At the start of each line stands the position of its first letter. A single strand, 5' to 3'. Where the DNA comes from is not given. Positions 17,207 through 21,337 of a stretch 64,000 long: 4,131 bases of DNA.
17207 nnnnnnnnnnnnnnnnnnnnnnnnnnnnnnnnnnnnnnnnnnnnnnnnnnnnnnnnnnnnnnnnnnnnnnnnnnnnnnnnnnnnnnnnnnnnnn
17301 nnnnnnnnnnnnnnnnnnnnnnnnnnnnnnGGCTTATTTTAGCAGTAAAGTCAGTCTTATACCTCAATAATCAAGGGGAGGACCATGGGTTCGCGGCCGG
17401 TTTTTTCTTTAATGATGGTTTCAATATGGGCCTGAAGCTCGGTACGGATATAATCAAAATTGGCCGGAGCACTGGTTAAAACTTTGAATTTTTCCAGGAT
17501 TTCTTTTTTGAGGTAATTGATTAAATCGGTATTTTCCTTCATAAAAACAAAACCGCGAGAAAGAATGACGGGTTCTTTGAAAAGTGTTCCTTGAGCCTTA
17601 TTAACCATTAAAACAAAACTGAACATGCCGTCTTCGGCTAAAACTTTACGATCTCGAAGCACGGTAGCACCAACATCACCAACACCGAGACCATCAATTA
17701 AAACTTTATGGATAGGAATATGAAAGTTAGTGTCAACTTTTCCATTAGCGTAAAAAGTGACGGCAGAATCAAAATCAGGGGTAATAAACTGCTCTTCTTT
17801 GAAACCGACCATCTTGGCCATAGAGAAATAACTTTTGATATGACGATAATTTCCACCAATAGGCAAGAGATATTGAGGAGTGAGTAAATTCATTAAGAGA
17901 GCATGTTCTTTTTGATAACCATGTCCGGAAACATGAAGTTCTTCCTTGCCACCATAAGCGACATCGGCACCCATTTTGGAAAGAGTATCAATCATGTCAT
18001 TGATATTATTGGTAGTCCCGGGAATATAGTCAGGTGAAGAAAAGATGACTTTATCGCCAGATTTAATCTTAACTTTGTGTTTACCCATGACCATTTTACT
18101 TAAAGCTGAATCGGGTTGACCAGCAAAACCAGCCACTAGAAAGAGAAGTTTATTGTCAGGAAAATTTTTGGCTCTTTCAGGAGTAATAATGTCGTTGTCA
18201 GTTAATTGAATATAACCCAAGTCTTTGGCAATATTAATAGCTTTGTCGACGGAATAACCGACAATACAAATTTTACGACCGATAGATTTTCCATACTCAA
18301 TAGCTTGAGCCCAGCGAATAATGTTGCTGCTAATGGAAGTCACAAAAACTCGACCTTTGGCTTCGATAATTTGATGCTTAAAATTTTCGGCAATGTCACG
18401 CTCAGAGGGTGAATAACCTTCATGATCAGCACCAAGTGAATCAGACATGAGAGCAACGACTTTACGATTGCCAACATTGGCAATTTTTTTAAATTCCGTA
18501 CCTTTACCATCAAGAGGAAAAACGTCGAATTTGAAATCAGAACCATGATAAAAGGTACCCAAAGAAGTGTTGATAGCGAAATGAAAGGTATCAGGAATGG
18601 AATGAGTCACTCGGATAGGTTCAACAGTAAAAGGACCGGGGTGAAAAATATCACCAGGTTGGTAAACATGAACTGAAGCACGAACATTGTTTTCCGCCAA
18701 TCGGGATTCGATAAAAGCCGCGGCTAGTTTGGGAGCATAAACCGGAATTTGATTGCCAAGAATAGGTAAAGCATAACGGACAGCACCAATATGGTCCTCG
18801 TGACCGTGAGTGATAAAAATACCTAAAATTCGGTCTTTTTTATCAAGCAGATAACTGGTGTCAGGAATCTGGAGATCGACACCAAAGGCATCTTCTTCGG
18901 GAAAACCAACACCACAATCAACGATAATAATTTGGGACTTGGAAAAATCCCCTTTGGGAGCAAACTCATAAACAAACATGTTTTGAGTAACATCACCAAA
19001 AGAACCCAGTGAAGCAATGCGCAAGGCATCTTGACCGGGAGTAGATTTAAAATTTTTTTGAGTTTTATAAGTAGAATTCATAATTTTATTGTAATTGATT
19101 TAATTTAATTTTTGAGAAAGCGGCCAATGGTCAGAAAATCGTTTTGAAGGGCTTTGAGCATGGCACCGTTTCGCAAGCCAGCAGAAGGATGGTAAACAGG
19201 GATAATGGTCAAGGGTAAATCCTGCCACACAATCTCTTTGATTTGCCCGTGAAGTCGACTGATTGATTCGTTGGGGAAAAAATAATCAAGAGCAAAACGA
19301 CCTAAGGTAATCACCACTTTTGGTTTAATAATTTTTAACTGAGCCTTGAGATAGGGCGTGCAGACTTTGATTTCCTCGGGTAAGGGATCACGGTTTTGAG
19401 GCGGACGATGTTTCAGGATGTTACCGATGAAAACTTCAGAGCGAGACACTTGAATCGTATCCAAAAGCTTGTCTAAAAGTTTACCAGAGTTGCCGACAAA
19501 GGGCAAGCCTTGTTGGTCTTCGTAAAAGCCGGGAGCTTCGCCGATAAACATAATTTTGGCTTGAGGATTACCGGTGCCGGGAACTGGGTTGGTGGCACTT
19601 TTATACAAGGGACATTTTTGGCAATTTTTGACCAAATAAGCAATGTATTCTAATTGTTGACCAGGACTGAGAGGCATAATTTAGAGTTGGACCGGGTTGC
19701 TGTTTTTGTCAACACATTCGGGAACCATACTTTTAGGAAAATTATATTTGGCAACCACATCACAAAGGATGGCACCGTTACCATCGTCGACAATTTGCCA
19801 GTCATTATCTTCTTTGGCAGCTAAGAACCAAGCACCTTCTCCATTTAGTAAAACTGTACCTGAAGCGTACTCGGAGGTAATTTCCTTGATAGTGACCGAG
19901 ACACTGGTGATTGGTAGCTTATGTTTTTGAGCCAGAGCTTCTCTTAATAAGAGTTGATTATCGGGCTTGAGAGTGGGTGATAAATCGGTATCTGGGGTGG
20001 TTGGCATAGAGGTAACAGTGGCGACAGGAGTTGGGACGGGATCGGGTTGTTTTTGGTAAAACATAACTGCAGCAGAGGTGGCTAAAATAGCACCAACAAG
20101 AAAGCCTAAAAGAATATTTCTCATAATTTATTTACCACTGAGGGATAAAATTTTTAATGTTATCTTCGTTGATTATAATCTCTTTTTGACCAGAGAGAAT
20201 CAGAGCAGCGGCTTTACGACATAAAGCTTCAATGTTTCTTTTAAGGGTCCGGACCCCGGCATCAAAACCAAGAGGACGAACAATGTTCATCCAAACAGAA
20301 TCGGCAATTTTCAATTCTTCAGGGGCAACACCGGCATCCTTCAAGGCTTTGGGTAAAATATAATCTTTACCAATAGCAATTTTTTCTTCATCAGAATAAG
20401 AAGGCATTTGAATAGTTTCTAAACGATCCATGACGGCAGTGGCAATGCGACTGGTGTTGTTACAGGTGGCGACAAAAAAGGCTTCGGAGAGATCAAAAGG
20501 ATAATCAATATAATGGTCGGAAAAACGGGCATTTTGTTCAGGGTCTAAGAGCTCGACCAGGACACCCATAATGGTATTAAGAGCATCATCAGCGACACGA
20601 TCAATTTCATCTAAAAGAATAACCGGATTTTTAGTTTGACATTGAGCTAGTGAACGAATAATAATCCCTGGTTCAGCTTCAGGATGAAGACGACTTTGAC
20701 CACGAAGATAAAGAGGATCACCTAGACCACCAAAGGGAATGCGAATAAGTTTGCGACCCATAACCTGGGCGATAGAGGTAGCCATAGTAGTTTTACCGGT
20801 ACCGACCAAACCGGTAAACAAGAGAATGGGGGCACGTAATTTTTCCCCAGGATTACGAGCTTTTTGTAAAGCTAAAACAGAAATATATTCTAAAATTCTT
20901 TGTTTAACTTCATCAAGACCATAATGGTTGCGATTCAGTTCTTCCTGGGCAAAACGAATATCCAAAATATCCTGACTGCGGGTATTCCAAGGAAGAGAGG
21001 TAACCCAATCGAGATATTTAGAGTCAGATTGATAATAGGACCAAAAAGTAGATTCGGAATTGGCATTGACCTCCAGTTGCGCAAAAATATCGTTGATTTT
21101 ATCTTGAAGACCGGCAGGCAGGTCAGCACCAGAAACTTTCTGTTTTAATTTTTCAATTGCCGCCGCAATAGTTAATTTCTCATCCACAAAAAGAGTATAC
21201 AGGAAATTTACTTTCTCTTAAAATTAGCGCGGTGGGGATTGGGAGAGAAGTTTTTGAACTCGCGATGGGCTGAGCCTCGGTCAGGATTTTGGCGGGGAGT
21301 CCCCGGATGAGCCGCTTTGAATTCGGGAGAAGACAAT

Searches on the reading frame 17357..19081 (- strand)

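Call 28: search_protein_families(library=pfam, proteins=[window:17357-19081:-], max_evalue=0.01)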
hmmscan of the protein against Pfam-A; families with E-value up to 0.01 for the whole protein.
window:17357-19081:- (574 aa): 5 families
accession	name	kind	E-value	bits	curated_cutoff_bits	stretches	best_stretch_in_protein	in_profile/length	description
PF22505.1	RNase_J_b_CASP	-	2.2e-30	105.5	27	1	242-367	1-126/126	Ribonuclease J, beta-CASP domain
PF17770.6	RNase_J_C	-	4.3e-23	82.7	23.8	1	474-574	1-102/102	Ribonuclease J C-terminal domain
PF12706.13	Lactamase_B_2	-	1.2e-08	35.2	27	1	52-184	3-144/200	Beta-lactamase superfamily domain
PF00753.33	Lactamase_B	-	1.2e-06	29.1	22.7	1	49-123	15-82/196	Metallo-beta-lactamase superfamily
PF07521.17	RMMBL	-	0.00065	20.1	21.6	1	382-418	11-48/63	Zn-dependent metallo-hydrolase RNA specificity domain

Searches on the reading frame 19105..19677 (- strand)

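Call 28: search_protein_families(library=pfam, proteins=[window:19105-19677:-], max_evalue=0.01)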
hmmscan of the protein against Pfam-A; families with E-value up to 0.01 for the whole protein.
window:19105-19677:- (190 aa): 1 family
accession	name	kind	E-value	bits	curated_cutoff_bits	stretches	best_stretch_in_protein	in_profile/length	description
PF03167.25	UDG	-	4.9e-36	124.3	24.3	1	33-173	1-127/141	Uracil DNA glycosylase superfamily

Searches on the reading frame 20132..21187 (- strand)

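Call 28: search_protein_families(library=pfam, proteins=[window:20132-21187:-], max_evalue=0.01)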
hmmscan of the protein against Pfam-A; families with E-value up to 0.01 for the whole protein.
window:20132-21187:- (351 aa): 8 families
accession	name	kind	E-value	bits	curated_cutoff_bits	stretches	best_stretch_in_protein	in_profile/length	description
PF00004.35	AAA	-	1.8e-15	58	21.2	1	122-260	1-127/131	ATPase family associated with various cellular activities (AAA)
PF22667.2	Lon_lid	-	3.2e-11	43.1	27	1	283-335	1-54/57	Lon protease AAA+ ATPase lid domain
PF07728.20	AAA_5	-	1.9e-05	25.1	22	1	122-212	2-92/139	AAA domain (dynein-related subfamily)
PF08298.17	AAA_PrkA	-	0.00014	21.5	25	1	87-146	59-112/358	PrkA AAA domain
PF13401.12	AAA_22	-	0.00021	22.1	27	0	119-206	5-104/130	AAA domain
PF13173.12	AAA_14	-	0.0017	18.8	27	1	120-200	3-76/129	AAA domain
PF07724.20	AAA_2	-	0.003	18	27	0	185-243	74-124/166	AAA domain (Cdc48 subfamily)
PF13191.12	AAA_16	-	0.0075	17.2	32.6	0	118-146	23-51/167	AAA ATPase domain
